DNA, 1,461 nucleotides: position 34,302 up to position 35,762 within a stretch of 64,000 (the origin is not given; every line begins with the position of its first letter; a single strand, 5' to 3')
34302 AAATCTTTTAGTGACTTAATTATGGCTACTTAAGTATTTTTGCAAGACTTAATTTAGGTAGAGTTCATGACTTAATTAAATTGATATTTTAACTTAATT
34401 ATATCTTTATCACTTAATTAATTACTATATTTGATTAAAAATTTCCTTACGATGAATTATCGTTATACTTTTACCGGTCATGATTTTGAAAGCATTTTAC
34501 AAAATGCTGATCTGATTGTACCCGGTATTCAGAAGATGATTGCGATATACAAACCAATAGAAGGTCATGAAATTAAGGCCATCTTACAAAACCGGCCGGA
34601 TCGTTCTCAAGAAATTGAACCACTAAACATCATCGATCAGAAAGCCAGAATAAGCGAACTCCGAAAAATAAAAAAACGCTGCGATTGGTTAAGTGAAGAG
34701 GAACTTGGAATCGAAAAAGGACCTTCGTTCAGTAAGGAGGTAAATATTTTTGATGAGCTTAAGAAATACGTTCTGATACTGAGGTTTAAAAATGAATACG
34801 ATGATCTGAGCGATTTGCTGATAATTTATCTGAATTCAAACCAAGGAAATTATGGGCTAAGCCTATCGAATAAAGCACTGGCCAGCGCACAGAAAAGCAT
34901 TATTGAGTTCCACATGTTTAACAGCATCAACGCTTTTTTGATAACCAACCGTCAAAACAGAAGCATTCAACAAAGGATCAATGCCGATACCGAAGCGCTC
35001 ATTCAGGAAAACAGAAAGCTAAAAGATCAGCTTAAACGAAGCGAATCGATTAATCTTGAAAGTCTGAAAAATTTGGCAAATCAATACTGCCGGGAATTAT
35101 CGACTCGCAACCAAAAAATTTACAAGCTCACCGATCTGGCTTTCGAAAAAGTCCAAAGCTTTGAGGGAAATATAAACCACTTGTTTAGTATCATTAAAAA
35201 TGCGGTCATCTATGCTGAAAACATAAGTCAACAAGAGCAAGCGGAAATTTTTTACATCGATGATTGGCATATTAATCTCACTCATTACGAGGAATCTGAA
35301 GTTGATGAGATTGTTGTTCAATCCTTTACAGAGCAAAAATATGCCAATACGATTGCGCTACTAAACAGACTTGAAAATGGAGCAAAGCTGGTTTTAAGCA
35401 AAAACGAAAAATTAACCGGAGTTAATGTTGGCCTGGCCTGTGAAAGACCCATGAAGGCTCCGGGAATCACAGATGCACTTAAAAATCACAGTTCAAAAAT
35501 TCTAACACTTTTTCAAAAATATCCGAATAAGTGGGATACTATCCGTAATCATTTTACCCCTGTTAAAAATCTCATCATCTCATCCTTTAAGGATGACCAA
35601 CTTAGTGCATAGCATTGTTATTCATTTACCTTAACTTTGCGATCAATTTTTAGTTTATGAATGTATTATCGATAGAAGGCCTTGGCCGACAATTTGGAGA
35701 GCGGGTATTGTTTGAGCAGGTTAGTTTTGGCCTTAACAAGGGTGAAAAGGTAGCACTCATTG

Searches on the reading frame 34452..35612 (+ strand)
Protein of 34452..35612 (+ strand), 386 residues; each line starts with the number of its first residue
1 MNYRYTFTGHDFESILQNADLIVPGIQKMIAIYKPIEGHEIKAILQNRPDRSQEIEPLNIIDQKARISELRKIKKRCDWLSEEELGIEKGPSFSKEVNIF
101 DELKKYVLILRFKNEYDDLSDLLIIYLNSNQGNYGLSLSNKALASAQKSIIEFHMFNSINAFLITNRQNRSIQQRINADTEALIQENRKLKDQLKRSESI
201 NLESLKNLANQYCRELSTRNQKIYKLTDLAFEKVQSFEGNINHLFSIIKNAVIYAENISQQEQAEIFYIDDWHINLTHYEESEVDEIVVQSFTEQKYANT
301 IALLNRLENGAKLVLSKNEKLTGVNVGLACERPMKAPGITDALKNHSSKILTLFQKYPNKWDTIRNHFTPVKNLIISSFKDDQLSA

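Call 4: search_protein_families(library=pfam, proteins=[window:34452-35612:+], max_evalue=1)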
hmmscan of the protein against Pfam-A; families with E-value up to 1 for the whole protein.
window:34452-35612:+ (386 aa): 2 families
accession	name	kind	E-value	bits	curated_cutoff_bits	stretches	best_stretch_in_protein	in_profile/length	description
PF04120.17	Iron_permease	-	0.082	13.2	25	1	149-219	50-114/128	Low affinity iron permease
PF11068.13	YlqD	-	0.59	10.9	27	0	164-235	13-87/131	YlqD protein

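Call 9: find_homologous_proteins(query=window:34452-35612:+, max_evalue=0.001)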
Query window:34452-35612:+ (386 aa): 8 proteins with E <= 0.001 among 4722 candidates.
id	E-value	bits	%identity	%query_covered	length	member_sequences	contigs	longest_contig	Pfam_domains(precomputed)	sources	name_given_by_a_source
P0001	4.5e-247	837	99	100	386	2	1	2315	-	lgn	-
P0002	1.3e-197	674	87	93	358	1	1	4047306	-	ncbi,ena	-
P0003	4.8e-175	600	72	100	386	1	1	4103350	-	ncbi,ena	-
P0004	2.9e-171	587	70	100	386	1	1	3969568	-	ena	-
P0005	1.0e-169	582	71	100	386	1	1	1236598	-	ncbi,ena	-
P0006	1.6e-166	572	67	100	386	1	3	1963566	-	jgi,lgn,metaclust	metaclust:\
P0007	3.2e-166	571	68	100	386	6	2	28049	-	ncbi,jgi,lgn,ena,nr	ncbi:MAG: hypothetical protein CVU00_06090 [Bacteroidetes bacterium HGW-Bacteroidetes-17]|jgi:hypoth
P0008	9.1e-38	148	30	96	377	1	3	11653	-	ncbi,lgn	-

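Call 11: find_encoding_contigs(protein=P0002, flank=5000, max_places=2)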
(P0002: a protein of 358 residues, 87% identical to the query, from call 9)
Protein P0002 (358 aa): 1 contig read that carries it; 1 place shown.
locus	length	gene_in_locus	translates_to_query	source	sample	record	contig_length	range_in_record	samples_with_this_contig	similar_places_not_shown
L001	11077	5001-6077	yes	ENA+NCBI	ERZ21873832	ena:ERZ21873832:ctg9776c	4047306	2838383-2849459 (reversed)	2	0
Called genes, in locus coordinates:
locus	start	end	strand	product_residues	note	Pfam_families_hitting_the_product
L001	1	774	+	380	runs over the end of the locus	PF00202:Aminotran_3, PF00155:Aminotran_1_2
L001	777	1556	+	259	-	PF00696:AA_kinase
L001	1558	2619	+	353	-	PF01546:Peptidase_M20, PF07687:M20_dimer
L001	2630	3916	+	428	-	PF00206:Lyase_1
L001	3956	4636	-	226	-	-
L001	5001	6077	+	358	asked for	-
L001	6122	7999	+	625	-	PF00005:ABC_tran, PF02463:SMC_N (faint), PF13555:AAA_29 (faint), PF00006:ATP-synt_ab (faint), PF13304:AAA_21 (weak), PF12848:ABC_tran_Xtn, PF00005:ABC_tran, PF16326:ABC_tran_CTD, +1 more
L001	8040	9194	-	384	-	PF18958:DUF5700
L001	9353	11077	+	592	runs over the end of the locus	PF00664:ABC_membrane, PF00005:ABC_tran, PF02463:SMC_N (faint)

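Call 12: find_encoding_contigs(protein=P0003, flank=5000, max_places=2)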
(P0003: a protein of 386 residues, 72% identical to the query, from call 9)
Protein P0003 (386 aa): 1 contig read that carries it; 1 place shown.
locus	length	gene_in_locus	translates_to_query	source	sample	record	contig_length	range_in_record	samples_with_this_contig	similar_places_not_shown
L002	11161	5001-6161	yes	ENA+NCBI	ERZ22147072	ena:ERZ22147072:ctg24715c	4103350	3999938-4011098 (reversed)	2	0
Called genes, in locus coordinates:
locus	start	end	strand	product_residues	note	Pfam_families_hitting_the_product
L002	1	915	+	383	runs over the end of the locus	PF00202:Aminotran_3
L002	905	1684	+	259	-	PF00696:AA_kinase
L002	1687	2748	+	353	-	PF01546:Peptidase_M20, PF07687:M20_dimer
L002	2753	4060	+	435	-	PF00206:Lyase_1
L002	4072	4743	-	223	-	-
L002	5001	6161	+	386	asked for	-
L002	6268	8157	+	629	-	PF00005:ABC_tran, PF00006:ATP-synt_ab (faint), PF13555:AAA_29 (faint), PF02463:SMC_N (faint), PF13304:AAA_21 (weak), PF12848:ABC_tran_Xtn, PF00005:ABC_tran, PF16326:ABC_tran_CTD, +1 more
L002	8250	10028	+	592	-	PF00664:ABC_membrane, PF00005:ABC_tran, PF02463:SMC_N (faint), PF13401:AAA_22 (faint)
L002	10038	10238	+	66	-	PF09962:DUF2196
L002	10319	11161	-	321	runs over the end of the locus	PF01207:Dus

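Call 13: find_encoding_contigs(protein=P0004, flank=5000, max_places=2)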
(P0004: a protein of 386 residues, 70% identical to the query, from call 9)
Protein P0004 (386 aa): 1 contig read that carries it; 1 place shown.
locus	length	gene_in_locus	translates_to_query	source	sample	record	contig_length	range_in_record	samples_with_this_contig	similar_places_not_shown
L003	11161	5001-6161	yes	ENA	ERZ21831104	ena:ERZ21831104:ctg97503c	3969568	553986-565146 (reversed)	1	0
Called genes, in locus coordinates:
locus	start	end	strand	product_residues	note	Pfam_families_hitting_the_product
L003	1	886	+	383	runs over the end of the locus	PF00202:Aminotran_3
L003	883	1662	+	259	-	PF00696:AA_kinase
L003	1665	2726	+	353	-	PF01546:Peptidase_M20, PF07687:M20_dimer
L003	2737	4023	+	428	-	PF00206:Lyase_1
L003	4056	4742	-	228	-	-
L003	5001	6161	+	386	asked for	-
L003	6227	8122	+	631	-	PF00005:ABC_tran, PF00006:ATP-synt_ab (faint), PF13555:AAA_29 (faint), PF02463:SMC_N (faint), PF13304:AAA_21, PF12848:ABC_tran_Xtn (weak), PF00005:ABC_tran, PF16326:ABC_tran_CTD, +1 more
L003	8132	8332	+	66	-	PF09962:DUF2196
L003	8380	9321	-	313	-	PF01207:Dus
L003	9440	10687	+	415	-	PF04851:ResIII, PF00270:DEAD, PF13245:AAA_19 (faint), PF00271:Helicase_C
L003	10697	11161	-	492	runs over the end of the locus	PF04389:Peptidase_M28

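Call 14: find_encoding_contigs(protein=P0005, flank=5000, max_places=2)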
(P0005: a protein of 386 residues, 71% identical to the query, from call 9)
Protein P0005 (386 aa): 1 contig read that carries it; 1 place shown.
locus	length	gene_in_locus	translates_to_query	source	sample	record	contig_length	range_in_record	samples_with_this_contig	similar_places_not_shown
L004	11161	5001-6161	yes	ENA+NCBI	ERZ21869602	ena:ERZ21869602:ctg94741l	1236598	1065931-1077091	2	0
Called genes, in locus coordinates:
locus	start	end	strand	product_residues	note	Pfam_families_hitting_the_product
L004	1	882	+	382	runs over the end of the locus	PF00202:Aminotran_3, PF00155:Aminotran_1_2 (weak)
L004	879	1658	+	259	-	PF00696:AA_kinase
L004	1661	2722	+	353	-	PF01546:Peptidase_M20, PF07687:M20_dimer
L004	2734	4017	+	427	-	PF00206:Lyase_1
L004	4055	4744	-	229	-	-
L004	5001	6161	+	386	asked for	-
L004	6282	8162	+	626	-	PF00005:ABC_tran, PF02463:SMC_N (faint), PF03193:RsgA_GTPase (faint), PF13555:AAA_29 (faint), PF13304:AAA_21, PF12848:ABC_tran_Xtn, PF00005:ABC_tran, PF16326:ABC_tran_CTD, +2 more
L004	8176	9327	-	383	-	PF18958:DUF5700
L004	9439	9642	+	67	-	PF09962:DUF2196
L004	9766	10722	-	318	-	PF01207:Dus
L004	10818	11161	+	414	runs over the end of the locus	PF04851:ResIII, PF00270:DEAD, PF13401:AAA_22 (faint), PF00271:Helicase_C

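Call 15: find_encoding_contigs(protein=P0006, flank=5000, max_places=2)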
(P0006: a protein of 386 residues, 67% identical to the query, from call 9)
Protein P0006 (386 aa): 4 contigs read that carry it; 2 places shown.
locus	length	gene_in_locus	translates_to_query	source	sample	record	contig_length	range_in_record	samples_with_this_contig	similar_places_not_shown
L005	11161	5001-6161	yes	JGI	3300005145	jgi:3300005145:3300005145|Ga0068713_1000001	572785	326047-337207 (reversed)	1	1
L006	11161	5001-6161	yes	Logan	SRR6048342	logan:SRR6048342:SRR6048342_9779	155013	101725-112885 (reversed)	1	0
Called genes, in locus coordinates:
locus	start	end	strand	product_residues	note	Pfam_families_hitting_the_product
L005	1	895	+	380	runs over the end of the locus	PF00202:Aminotran_3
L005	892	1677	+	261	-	PF00696:AA_kinase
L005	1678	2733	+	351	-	PF01546:Peptidase_M20, PF07687:M20_dimer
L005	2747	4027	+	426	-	PF00206:Lyase_1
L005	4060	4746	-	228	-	-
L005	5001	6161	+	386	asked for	-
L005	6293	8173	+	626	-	PF00005:ABC_tran, PF00006:ATP-synt_ab (faint), PF13555:AAA_29 (faint), PF02463:SMC_N (weak), PF13304:AAA_21 (weak), PF12848:ABC_tran_Xtn, PF00005:ABC_tran, PF16326:ABC_tran_CTD, +2 more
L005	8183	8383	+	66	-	PF09962:DUF2196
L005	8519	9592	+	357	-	PF12146:Hydrolase_4 (faint), PF00561:Abhydrolase_1, PF12697:Abhydrolase_6 (weak)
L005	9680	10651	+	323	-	PF12849:PBP_like_2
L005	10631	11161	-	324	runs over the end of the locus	PF01207:Dus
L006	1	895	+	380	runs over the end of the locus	PF00202:Aminotran_3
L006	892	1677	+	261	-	PF00696:AA_kinase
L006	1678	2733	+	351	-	PF01546:Peptidase_M20, PF07687:M20_dimer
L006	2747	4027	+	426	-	PF00206:Lyase_1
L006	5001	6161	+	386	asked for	-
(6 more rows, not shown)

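Call 16: find_encoding_contigs(protein=P0007, flank=5000, max_places=2)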
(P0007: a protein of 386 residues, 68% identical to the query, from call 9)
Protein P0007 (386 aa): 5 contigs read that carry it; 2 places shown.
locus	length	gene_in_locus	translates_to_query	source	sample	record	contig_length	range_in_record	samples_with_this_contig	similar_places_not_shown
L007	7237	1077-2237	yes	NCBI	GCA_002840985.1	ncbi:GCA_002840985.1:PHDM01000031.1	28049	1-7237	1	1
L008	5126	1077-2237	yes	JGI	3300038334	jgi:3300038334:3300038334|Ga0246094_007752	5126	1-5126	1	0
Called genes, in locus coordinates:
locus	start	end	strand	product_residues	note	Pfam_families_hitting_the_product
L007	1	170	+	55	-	?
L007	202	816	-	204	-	-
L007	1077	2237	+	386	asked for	-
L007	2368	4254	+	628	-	PF00005:ABC_tran, PF00006:ATP-synt_ab (faint), PF02463:SMC_N (weak), PF13555:AAA_29 (faint), PF13304:AAA_21 (weak), PF12848:ABC_tran_Xtn, PF00005:ABC_tran, PF16326:ABC_tran_CTD, +2 more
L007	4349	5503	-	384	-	PF18958:DUF5700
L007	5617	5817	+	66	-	PF09962:DUF2196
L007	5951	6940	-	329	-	PF01207:Dus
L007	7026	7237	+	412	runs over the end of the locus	PF04851:ResIII, PF00270:DEAD, PF00271:Helicase_C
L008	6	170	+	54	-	-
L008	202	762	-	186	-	-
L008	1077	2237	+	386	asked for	-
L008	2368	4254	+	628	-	PF00005:ABC_tran, PF00006:ATP-synt_ab (faint), PF02463:SMC_N (weak), PF13555:AAA_29 (faint), PF13304:AAA_21 (weak), PF12848:ABC_tran_Xtn, PF00005:ABC_tran, PF16326:ABC_tran_CTD, +2 more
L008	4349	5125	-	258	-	PF18958:DUF5700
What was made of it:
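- On Iteron-type replication origin with Rep initiator: Syntenic chromosomal locus on contigs of 1-4 Mb (calls 11-16).
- The locus is chromosomal and syntenic (argDBEH, 226-aa gene, 386-aa gene, ABC-F) in 7 genomes of 1-4 Mb contigs (calls 11-16).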

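Call 17: find_encoding_contigs(protein=P0008, flank=5000, max_places=3)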
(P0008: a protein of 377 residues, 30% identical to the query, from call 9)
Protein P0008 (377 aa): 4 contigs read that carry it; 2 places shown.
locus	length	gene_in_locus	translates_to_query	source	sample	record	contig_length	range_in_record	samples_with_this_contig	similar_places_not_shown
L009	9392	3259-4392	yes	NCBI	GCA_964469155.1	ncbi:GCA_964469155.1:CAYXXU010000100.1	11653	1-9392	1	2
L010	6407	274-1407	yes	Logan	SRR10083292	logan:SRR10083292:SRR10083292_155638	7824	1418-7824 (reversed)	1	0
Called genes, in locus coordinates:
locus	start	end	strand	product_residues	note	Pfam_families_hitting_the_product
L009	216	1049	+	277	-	PF13509:S1_2, PF17783:WHD_CvfB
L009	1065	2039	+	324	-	PF01073:3Beta_HSD, PF01370:Epimerase, PF02719:Polysacc_synt_2, PF04321:RmlD_sub_bind, PF05368:NmrA, PF13460:NAD_binding_10, PF16363:GDP_Man_Dehyd, PF07993:NAD_binding_4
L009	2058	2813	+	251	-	PF02544:Steroid_dh, PF06966:DUF1295 (weak), PF04191:PEMT (weak)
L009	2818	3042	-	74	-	-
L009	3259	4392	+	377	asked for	-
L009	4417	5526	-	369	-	PF00582:Usp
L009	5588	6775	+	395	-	PF00202:Aminotran_3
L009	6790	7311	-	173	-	-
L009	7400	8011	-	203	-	PF01557:FAA_hydrolase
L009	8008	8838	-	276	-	PF00929:RNase_T, PF20600:ExoX-like_C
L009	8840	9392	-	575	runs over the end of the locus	PF07676:PD40 (weak)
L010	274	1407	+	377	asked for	-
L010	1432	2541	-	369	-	PF00582:Usp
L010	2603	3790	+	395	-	PF00202:Aminotran_3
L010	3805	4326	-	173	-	-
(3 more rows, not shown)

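Call 30: predict_structure(alignment_id=A1)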
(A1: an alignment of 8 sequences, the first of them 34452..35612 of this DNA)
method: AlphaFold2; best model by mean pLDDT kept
length: 386 residues; sequences in the alignment: 8
mean_pLDDT: 70.4   pTM: 0.42
mean pLDDT of the five models: 70.4, 70.3, 70.3, 65.4, 59.4
residues with pLDDT >= 90: 0; 70-90: 256; 50-70: 81; < 50: 49
segments of 3 or more residues with pLDDT < 50: 1-3, 90-104, 130-137, 280-293, 381-386
pLDDT, mean of each block of 10 residues (from residue 1): 58 82 74 82 75 66 69 81 62 32 60 80 74 46 63 77 76 77 80 64 73 83 82 71 76 72 67 55 35 62 86 85 81 68 83 80 84 74 40
secondary structure, 60 per line:
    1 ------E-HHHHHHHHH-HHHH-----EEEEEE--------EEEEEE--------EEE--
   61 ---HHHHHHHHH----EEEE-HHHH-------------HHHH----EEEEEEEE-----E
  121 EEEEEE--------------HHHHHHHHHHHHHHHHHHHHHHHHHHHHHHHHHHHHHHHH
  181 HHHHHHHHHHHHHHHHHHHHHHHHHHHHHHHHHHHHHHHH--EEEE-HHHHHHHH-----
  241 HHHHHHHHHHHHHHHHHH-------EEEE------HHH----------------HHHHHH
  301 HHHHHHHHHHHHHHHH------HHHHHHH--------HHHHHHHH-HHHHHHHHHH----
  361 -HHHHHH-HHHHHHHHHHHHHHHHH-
elements in order: H9-17 H19-22 E28-33 E42-47 E56-58 H64-72 E77-80 H82-85 H99-102 E107-114 E120-126 H141-220 E223-226 H228-235 H241-258 E266-269 H295-316 H323-329 H338-345 H347-356 H362-367 H369-385
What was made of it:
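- On Bacterial enhancer-binding proteins (sigma54 activators, NtrC type): The AF2 model shows a single 80-residue helix where the core would be (call 30).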

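Call 32: search_solved_structures(query=A1, max_evalue=10, show_alignments=3)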
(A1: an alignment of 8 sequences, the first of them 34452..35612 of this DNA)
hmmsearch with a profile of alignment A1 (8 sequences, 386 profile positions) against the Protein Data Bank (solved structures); distinct sequences matched with E-value up to 10: 6.
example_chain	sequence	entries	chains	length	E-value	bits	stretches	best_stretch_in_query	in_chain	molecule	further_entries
3dzd_A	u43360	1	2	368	0.22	13.7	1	173-258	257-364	Transcriptional regulator (NtrC family)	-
4bs1_A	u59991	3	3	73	0.5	12.5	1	207-258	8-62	TRANSCRIPTIONAL REGULATOR (NTRC FAMILY) | TRANSCRIPTIONAL REGULATOR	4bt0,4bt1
5aj4_AI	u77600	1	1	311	1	11.5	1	281-308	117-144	MITORIBOSOMAL PROTEIN US9M, MRPS9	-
6gaw_AI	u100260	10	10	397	1.4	11.1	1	281-308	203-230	28S ribosomal protein S9, mitochondrial | Mitochondrial ribosomal protein S9 | uS9m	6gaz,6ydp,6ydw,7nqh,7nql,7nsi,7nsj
3jd5_I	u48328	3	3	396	1.4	11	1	281-308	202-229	28S ribosomal protein S9, mitochondrial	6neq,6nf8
5aj3_I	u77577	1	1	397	1.4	11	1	281-308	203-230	MITORIBOSOMAL PROTEIN US9M, MRPS9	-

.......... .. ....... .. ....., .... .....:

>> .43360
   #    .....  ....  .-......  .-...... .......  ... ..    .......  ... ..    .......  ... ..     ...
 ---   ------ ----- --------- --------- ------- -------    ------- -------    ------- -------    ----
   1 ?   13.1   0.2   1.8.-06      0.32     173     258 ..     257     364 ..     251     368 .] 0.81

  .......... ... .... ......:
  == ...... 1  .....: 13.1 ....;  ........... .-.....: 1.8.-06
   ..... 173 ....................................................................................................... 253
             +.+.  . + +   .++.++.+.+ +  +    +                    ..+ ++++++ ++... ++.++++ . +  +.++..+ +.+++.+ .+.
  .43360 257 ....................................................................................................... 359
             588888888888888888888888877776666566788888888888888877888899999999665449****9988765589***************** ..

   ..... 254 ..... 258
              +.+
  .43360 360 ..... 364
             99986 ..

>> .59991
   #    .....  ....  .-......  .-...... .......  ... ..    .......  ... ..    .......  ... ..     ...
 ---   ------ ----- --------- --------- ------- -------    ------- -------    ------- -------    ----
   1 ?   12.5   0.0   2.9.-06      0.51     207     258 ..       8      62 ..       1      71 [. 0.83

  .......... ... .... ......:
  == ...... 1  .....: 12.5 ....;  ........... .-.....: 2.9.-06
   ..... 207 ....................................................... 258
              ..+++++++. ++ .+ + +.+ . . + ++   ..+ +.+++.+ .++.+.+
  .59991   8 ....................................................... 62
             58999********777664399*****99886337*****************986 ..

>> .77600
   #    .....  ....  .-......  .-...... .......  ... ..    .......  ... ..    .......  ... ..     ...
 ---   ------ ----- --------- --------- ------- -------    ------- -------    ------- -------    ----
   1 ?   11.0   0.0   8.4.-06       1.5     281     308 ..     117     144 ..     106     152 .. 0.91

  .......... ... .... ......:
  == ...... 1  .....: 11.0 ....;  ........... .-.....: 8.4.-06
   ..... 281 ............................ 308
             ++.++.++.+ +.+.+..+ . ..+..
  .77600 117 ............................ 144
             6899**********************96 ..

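Call 33: fold_search(model_id=the predicted structure, library=pdb)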
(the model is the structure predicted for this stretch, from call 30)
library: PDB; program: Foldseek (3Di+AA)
matches with E <= 10: 715; with E <= 0.001: 0
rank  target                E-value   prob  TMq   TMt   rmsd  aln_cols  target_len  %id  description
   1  3lic                  2.0e-02  0.97  0.21  0.28   4.9       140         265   11  Crystal Structure of the extracellular domain of the putative histidine kinase soHK1S-Z6 (released 2010-05-05)
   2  7c3m_C                2.5e-02  0.35  0.13  0.09  21.9       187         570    8  Structure of FERM protein (released 2020-06-03)
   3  7c3m_B                2.7e-02  0.21  0.11  0.08  21.6       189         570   10  Structure of FERM protein (released 2020-06-03)
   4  5l81_A                3.1e-02  0.30  0.11  0.23  13.4       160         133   11  Crystal structure of the PH domain of murine kindlin-3 (released 2017-01-11)
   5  8ugb_A                3.5e-02  0.69  0.18  0.10   9.4       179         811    7  Cryo-EM structure of bovine phosphodiesterase 6 bound to udenafil (released 2024-01-17)
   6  6mzb_B                3.5e-02  0.66  0.19  0.11   8.9       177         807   15  Cryo-EM structure of phosphodiesterase 6 (released 2019-03-06)
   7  9cxi_A                3.7e-02  0.63  0.20  0.12  18.9       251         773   11  Structure of PDE6C in complex with the rod inhibitory p gamma subunit in the absence of added cGMP (released 2024-12-18)
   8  2k31_MODEL_1_A        3.9e-02  0.72  0.19  0.37   8.5       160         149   11  Solution Structure of cGMP-binding GAF domain of Phosphodiesterase 5 (released 2008-06-03)
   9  6bhn_MODEL_1_A        4.9e-02  0.72  0.19  0.34   8.6       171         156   10  Red Light-Absorbing State of NpR6012g4, a Red/Green Cyanobacteriochrome (released 2018-04-18)
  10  7jsn_B                5.2e-02  0.51  0.17  0.10  10.8       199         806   11  Structure of the Visual Signaling Complex between Transducin and Phosphodiesterase 6 (released 2020-10-21)
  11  5wbf_B                6.5e-02  0.96  0.20  0.29   6.6       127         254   16  Double CACHE (dCACHE) sensing domain of TlpC chemoreceptor from Helicobacter pylori (released 2017-11-08)
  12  5wbf_C                7.7e-02  0.90  0.20  0.27   7.0       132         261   14  Double CACHE (dCACHE) sensing domain of TlpC chemoreceptor from Helicobacter pylori (released 2017-11-08)
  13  9ba3_F                8.2e-02  0.93  0.20  0.43   6.3       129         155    5  High-resolution crystal structure of the ligand binding domain of the Halomonas titanicae chemoreceptor Htc10 in compl (released 2024-11-20)
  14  3qp1                  8.6e-02  0.41  0.17  0.29  10.4       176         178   11  Crystal structure of CviR ligand-binding domain bound to the native ligand C6-HSL (released 2011-03-30)
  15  3jpu_C                9.7e-02  0.41  0.18  0.33   9.4       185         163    9  LasR-TP4 complex (released 2009-10-13)
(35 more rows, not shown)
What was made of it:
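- The N-terminal fold assignment is weak (best Foldseek E 0.02; call 33).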

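Call 34: search_protein_representatives(alignment_id=A1)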
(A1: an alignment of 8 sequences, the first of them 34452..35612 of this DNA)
Query: 8 sequences, 386 profile positions. Proteins with E-value up to 0.001 (for the whole library): 441; up to 1e-10: 365; up to 1e-30: 211. The best 150 are listed.
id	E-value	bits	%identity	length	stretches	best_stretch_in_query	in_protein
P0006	2.5e-208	708.1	-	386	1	1-386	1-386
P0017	7.8e-108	377.3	-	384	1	1-378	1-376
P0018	4.4e-103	361.7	-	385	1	1-378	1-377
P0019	1.1e-100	353.8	-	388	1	1-376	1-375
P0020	8.0e-95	334.5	-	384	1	1-383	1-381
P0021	5.9e-93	328.4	-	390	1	4-376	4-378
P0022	3.0e-91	322.7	-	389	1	4-382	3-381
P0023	4.3e-90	318.9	-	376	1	15-377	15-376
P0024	2.2e-85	303.4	-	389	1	1-375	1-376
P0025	3.7e-85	302.7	-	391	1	5-381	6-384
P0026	9.7e-85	301.3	-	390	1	4-382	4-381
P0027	1.1e-84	301.1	-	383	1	4-383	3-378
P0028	1.2e-83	297.8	-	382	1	4-377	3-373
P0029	7.5e-83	295.1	-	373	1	22-376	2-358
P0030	5.2e-82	292.3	-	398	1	4-378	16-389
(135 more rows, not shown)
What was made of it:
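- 34452..35612 (+): Gene for the 386-aa putative regulator. Residues 1-130 (34452-34841) form an alpha/beta sensor-like domain. Residues 141-220 (34872-35111) form one long helix. Residues about 201-270 (35052-35261) form a sigma54-activator-type AAA+ lid. Residues 281-293 are a disordered linker. Residues 293-386 (35328-35609) form a conserved six-helix C-terminal domain carrying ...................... Family size (call 34).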

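Call 37: search_protein_families(library=pfam, alignment_id=A3, max_evalue=0.01)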
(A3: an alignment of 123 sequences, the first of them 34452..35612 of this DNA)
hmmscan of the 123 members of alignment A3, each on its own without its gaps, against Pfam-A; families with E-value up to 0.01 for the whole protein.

A. member 1, window:34452-35612:+ (386 aa): 0 families

B. families by the number of members that match (of 123 scanned): 26 families (the first 25 are shown)
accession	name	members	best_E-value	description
PF25601.1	AAA_lid_14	5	1.8e-05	AAA+ ATPase lid domain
PF06160.17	EzrA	1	1.4e-06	Septation ring formation regulator, EzrA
PF07994.18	NAD_binding_5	1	0.00098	Myo-inositol-1-phosphate synthase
PF22561.2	HisKin-conflict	1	0.0012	Histidine Kinase domain observed in conflict contexts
PF11944.13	DUF3461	1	0.0016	Protein of unknown function (DUF3461)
PF20208.3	ARPP-1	1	0.0021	ARG and Rhodanese-Phosphatase-superfamily-associated Protein domain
PF07028.16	DUF1319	1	0.0027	Protein of unknown function (DUF1319)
PF04108.17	ATG17_like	1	0.0027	Autophagy protein ATG17-like domain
PF12123.13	CBD_PlyG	1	0.0029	PlyG Cell wall binding domain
PF04097.20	Nic96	1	0.004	Nup93/Nic96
PF10473.14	CENP-F_leu_zip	1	0.004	Leucine-rich repeats of kinetochore protein Cenp-F/LEK1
PF08696.17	Dna2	1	0.0042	DNA replication factor Dna2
PF18563.6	TubC_N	1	0.0044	TubC N-terminal docking domain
PF11726.14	YagK_YfjJ_C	1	0.0045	YagK/YfjJ C-terminal domain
PF03938.19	OmpH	1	0.0048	Outer membrane protein (OmpH-like)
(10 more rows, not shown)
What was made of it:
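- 34452..35612 (+): Pfam AAA_lid_14 in 5 of 123 members (call 37).
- On Bacterial enhancer-binding proteins (sigma54 activators, NtrC type): Pfam AAA_lid_14 in 5 of 123 members, best E 1.8e-5 (call 37).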
